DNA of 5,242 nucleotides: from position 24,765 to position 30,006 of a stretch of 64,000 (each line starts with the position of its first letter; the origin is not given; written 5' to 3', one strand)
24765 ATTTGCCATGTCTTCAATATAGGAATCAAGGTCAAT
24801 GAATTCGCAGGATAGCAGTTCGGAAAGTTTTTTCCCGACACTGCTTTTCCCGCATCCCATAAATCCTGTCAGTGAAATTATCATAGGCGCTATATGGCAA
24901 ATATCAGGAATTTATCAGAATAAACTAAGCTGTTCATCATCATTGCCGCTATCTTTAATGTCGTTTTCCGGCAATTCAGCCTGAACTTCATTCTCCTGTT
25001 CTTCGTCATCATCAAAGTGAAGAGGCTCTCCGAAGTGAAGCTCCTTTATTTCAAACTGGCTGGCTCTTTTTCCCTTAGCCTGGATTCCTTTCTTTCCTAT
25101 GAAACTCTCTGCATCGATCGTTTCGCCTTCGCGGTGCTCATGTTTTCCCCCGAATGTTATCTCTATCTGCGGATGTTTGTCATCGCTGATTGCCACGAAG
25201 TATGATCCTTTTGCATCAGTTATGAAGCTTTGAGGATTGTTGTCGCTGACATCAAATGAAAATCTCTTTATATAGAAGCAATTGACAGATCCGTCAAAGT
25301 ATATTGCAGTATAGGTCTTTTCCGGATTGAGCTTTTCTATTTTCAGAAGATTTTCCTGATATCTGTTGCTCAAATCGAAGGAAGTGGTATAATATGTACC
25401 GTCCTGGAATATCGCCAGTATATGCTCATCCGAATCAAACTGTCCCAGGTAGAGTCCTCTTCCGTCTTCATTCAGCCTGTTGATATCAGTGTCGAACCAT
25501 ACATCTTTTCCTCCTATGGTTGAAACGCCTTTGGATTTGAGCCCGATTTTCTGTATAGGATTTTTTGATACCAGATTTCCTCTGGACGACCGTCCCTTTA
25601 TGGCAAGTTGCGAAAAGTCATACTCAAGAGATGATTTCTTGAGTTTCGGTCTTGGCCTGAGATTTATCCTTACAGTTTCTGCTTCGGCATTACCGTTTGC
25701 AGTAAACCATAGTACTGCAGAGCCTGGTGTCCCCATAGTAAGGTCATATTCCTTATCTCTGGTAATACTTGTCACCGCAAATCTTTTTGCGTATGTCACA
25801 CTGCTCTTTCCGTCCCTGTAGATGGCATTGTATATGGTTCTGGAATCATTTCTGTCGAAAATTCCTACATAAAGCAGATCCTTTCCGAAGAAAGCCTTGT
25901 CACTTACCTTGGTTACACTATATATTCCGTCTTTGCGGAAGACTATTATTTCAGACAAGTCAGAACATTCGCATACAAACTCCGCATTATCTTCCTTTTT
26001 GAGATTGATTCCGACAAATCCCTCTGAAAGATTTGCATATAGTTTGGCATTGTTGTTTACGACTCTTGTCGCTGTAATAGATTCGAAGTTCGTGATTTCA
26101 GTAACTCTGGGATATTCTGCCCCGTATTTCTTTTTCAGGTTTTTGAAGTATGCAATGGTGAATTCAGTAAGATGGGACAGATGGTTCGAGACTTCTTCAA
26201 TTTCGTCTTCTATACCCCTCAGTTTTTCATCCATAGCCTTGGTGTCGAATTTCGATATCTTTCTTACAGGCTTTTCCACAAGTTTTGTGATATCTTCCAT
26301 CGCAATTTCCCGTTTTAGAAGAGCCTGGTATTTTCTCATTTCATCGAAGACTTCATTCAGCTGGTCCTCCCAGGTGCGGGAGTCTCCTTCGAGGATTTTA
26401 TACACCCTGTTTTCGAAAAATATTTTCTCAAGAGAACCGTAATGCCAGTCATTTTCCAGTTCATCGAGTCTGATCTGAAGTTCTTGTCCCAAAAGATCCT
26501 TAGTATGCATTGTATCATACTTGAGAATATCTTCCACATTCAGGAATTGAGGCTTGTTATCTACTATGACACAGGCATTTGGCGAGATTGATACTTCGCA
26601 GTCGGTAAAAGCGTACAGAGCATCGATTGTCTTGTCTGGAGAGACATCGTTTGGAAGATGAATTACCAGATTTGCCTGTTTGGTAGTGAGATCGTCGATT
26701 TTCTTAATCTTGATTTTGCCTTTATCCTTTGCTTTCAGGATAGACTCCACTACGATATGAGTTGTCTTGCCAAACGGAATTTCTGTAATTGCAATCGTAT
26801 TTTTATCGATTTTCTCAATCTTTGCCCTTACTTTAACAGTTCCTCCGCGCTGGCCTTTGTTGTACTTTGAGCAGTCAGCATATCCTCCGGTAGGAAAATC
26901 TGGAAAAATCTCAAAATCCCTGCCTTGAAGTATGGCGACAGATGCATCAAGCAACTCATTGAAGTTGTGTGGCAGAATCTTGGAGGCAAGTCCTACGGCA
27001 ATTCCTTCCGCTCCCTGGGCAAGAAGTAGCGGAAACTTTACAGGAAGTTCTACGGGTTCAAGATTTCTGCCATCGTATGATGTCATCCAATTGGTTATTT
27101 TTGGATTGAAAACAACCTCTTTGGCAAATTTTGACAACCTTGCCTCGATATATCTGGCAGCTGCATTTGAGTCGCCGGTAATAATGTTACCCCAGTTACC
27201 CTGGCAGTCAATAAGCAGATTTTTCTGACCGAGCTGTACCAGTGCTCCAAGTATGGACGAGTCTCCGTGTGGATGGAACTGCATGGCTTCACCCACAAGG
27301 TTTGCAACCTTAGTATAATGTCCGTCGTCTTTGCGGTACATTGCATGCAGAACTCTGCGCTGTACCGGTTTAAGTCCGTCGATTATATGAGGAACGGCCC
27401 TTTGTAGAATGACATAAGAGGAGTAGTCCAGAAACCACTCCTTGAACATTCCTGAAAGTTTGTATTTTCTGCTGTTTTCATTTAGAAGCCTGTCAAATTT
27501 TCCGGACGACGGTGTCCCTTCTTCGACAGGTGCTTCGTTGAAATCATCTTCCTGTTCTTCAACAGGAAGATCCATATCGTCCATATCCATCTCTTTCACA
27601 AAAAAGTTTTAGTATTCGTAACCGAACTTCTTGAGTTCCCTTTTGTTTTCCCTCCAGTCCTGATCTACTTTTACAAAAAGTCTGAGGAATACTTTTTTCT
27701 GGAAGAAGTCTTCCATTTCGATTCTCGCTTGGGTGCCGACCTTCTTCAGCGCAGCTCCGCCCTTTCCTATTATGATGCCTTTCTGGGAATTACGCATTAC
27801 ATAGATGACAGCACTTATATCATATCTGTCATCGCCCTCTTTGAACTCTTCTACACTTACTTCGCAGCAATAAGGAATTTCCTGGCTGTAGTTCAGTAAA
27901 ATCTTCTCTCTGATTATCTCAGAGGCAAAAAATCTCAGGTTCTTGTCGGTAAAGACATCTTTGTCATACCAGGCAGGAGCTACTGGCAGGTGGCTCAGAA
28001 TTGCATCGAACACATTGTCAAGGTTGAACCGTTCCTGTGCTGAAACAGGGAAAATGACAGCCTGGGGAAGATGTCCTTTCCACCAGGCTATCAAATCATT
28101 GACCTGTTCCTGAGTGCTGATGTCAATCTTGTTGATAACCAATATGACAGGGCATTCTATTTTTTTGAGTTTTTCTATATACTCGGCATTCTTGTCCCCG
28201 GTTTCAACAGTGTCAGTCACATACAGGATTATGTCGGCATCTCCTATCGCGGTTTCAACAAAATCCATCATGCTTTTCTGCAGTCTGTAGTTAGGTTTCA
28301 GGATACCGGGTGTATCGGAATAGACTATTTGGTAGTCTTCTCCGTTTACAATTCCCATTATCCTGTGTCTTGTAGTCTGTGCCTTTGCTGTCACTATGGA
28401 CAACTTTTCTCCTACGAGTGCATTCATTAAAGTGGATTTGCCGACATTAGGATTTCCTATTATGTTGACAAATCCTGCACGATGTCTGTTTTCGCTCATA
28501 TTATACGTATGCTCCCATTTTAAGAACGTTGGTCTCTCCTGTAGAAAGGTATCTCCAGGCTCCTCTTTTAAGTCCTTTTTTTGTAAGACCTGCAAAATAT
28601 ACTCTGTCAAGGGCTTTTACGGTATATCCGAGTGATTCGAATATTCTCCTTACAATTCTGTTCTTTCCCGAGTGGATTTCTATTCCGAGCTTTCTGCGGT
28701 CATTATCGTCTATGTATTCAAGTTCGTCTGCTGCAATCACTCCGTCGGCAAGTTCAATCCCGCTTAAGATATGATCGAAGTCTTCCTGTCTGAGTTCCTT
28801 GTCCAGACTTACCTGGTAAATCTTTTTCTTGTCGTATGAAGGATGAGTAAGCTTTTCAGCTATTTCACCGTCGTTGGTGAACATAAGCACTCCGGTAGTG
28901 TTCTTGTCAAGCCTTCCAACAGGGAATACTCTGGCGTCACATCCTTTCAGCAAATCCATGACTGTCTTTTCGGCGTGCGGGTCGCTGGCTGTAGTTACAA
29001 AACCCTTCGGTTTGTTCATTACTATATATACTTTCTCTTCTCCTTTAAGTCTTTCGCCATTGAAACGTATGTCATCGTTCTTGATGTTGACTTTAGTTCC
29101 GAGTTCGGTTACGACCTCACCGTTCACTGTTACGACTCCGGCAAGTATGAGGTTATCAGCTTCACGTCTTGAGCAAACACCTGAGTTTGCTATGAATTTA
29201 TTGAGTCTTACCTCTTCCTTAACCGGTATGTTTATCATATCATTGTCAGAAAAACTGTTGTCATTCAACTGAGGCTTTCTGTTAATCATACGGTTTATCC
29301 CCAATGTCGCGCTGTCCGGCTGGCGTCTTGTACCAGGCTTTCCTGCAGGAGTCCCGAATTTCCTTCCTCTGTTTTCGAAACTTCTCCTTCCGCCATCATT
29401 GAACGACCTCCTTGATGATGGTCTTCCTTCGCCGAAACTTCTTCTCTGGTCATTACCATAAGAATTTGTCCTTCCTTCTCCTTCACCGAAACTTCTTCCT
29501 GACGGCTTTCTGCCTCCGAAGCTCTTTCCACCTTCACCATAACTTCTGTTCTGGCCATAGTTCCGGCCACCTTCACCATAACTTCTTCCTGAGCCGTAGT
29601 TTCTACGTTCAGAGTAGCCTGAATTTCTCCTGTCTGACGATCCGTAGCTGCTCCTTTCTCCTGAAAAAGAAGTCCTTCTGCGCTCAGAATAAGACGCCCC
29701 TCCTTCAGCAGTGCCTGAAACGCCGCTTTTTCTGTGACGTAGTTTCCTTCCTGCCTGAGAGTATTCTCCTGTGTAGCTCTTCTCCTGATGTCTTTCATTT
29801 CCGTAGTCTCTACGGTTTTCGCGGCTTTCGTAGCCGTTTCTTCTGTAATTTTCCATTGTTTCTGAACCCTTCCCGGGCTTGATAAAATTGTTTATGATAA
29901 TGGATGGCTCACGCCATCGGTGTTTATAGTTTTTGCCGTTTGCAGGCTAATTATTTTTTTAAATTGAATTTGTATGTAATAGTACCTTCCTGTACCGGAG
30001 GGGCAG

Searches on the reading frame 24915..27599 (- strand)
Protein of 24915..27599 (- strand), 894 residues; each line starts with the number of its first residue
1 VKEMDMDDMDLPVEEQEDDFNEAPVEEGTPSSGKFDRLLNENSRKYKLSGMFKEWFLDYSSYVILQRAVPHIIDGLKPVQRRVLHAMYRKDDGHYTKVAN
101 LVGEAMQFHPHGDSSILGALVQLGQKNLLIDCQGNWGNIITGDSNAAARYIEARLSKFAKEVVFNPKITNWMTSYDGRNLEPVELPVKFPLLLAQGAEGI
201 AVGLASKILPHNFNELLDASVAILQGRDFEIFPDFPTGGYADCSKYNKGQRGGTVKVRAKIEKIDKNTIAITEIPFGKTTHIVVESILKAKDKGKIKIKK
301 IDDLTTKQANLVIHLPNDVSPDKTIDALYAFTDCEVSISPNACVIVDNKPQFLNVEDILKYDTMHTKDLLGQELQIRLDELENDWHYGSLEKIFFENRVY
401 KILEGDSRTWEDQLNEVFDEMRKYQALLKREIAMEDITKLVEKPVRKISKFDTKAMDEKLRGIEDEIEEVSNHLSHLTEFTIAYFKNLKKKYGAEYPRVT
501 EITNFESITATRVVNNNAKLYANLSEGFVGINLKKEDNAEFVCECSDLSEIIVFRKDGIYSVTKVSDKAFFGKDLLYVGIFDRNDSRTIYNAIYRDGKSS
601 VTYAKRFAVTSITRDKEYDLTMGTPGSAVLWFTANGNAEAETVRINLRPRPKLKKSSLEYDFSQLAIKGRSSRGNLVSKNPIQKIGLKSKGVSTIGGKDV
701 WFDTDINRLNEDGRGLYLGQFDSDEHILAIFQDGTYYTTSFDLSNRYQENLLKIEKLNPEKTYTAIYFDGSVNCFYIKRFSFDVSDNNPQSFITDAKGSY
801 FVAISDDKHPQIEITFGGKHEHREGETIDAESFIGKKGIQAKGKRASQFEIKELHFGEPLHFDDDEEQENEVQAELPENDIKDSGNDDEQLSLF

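Call 29: search_protein_families(library=pfam, proteins=[window:24915-27599:-])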
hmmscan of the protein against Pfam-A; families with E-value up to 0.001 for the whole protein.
window:24915-27599:- (894 aa): 1 family
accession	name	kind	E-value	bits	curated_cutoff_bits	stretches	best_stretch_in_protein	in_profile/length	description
PF00521.26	DNA_topoisoIV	-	7.1e-107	358.4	31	1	67-481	1-424/432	DNA gyrase/topoisomerase IV, subunit A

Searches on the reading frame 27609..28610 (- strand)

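Call 29: search_protein_families(library=pfam, proteins=[window:27609-28610:-])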
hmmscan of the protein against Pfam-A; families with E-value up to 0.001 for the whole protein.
window:27609-28610:- (333 aa): 11 families
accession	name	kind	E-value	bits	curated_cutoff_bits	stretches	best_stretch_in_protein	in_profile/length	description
PF01926.29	MMR_HSR1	-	4e-25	88.6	21.9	1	48-161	2-113/113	50S ribosome-binding GTPase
PF07650.23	KH_2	-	5.7e-20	71.4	22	1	244-320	1-78/78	KH domain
PF02421.24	FeoB_N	-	6.6e-13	48.9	27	1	48-203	3-155/156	Ferrous iron transport protein B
PF00009.33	GTP_EFTU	-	3.1e-09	37.1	26.5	1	74-209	56-187/188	Elongation factor Tu GTP binding domain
PF00350.29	Dynamin_N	-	3.8e-09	37.2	27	0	95-161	103-167/168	Dynamin family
PF10662.15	PduV-EutP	-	1.9e-07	31.5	21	1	50-204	6-141/143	Ethanolamine utilisation - propanediol utilisation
PF00071.28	Ras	-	9.6e-07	29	21.6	1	50-207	4-159/162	Ras family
PF03193.22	RsgA_GTPase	-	4e-06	27.2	30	0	46-106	107-171/174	RsgA GTPase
PF16897.10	MMR_HSR1_Xtn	-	2.8e-05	24.5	35.2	1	152-208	55-104/106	C-terminal region of MMR_HSR1 domain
PF08477.19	Roc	-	6.8e-05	23.5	27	1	49-163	3-119/119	Ras of Complex, Roc, domain of DAPkinase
PF04548.22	AIG1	-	0.00034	20.4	27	1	50-151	5-110/212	AIG1 family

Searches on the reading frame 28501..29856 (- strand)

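Call 29: search_protein_families(library=pfam, proteins=[window:28501-29856:-])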
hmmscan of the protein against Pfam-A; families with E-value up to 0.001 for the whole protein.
window:28501-29856:- (451 aa): 2 families
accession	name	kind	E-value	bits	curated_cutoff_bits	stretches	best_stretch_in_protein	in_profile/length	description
PF00849.27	PseudoU_synth_2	-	1.6e-20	74.3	26.8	1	277-407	2-151/152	RNA pseudouridylate synthase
PF01479.30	S4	-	2e-11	43.8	22.8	1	216-262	1-47/48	S4 domain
